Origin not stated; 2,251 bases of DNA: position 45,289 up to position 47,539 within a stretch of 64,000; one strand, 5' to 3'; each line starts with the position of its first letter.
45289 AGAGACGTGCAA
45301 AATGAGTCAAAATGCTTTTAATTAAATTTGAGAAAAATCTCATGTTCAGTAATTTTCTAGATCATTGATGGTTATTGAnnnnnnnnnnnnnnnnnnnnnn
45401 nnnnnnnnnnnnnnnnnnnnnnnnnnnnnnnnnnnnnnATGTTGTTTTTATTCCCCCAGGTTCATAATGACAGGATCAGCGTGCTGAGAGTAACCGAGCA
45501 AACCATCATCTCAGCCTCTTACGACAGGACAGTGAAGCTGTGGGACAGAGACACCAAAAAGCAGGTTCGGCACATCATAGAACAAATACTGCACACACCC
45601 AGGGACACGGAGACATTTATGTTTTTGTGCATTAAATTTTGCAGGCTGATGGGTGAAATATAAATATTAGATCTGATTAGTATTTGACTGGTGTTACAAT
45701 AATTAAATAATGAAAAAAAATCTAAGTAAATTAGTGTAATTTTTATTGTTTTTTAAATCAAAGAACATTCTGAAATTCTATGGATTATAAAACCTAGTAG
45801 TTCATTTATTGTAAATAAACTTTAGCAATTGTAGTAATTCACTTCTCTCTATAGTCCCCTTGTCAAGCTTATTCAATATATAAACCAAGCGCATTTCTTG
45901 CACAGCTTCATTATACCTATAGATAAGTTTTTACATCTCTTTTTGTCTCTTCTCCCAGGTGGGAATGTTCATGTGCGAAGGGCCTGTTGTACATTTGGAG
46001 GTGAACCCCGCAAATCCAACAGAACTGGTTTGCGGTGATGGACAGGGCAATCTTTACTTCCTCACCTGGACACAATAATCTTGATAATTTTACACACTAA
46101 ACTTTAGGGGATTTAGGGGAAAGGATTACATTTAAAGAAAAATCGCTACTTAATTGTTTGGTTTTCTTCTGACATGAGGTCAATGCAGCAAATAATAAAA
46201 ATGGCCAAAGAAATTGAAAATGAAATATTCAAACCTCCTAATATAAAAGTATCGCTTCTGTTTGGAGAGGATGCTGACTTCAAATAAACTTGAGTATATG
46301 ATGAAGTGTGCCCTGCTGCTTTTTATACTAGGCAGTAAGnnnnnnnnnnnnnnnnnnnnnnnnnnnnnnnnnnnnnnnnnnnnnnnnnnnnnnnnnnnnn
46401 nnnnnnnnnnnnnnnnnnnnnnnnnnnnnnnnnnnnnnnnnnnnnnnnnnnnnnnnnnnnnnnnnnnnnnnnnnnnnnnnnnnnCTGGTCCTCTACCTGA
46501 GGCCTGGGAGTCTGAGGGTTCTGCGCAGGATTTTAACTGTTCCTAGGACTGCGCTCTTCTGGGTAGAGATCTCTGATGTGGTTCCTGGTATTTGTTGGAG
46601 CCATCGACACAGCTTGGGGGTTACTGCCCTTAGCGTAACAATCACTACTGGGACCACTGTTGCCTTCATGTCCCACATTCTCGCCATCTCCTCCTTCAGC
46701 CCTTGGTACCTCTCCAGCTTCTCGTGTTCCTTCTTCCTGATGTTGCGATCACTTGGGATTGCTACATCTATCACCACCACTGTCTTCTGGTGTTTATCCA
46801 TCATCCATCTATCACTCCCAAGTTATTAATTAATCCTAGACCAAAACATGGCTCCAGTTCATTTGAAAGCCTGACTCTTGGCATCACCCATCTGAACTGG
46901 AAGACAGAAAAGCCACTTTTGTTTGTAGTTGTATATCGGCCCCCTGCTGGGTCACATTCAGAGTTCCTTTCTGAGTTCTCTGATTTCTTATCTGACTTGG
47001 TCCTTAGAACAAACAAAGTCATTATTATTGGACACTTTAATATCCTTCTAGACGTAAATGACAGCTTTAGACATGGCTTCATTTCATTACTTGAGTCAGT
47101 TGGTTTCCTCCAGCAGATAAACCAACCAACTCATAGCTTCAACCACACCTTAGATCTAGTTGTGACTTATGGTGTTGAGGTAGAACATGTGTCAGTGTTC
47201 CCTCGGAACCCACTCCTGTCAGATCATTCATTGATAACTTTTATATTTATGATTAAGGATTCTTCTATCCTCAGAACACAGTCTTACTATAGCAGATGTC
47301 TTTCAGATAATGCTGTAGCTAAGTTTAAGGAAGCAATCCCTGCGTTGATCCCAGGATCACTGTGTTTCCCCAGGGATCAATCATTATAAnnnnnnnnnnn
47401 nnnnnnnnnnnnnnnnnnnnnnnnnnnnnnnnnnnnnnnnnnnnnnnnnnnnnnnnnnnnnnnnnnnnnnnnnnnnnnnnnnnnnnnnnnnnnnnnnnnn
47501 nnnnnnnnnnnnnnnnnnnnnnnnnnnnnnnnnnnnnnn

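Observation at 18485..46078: Complete TEP1 (telomerase/vault-associated NACHT-WD40 protein) orthologue reconstructed as 53 phase-consistent exons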

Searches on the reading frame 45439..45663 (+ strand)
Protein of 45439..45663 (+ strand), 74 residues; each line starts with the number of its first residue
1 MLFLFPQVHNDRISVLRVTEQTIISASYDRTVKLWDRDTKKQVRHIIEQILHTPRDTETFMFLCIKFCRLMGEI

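Call 4: search_protein_families(library=pfam, proteins=[window:45439-45663:+], max_evalue=0.01)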
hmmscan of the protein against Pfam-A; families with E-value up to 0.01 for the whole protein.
window:45439-45663:+ (74 aa): 8 families
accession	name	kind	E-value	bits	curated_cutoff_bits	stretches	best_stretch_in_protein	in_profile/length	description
PF25048.1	Beta-prop_TEP1_C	-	2.3e-15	56.8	32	1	9-43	1-35/73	TEP-1 C-terminal beta-propeller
PF25173.1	Beta-prop_WDR3_1st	-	5.3e-05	23.4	154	1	9-48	112-153/184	WDR3 first beta-propeller domain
PF25174.1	Beta-prop_THOC3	-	0.0001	21.8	305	1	9-46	45-85/272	THOC3 beta-propeller domain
PF00400.38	WD40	-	0.00059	20.7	27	1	19-36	22-39/39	WD domain, G-beta repeat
PF25047.1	Beta-prop_TEP1_2nd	-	0.0011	18.6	89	1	4-46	130-173/255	TEP-1 second beta-propeller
PF24814.1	WD40_Prp19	-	0.0018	17.9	320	1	9-49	48-89/281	Prp19 WD40 domain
PF23798.1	Beta-prop_SPT8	-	0.0043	16.4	45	1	6-45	138-179/425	SPT8 beta propeller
PF24817.1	WD40_WDHD1_1st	-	0.0049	16.5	109.9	1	18-59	138-177/291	WDHD1 first WD40 domain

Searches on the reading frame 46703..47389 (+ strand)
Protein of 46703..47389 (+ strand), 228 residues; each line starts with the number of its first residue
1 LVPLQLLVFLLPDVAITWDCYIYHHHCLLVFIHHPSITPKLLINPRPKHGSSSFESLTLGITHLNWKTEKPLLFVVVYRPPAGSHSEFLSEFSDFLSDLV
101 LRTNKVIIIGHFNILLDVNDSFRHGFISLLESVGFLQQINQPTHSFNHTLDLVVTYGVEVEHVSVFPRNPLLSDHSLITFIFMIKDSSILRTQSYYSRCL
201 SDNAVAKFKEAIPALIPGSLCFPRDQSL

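Call 50: search_protein_families(library=pfam, max_evalue=0.001, proteins=[window:46703-47389:+])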
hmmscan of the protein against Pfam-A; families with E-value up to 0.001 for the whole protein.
window:46703-47389:+ (228 aa): 1 family
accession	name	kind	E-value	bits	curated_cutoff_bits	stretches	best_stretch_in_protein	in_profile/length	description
PF14529.12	Exo_endo_phos_2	-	1.7e-05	25.1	27.4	1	73-178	2-116/117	Endonuclease-reverse transcriptase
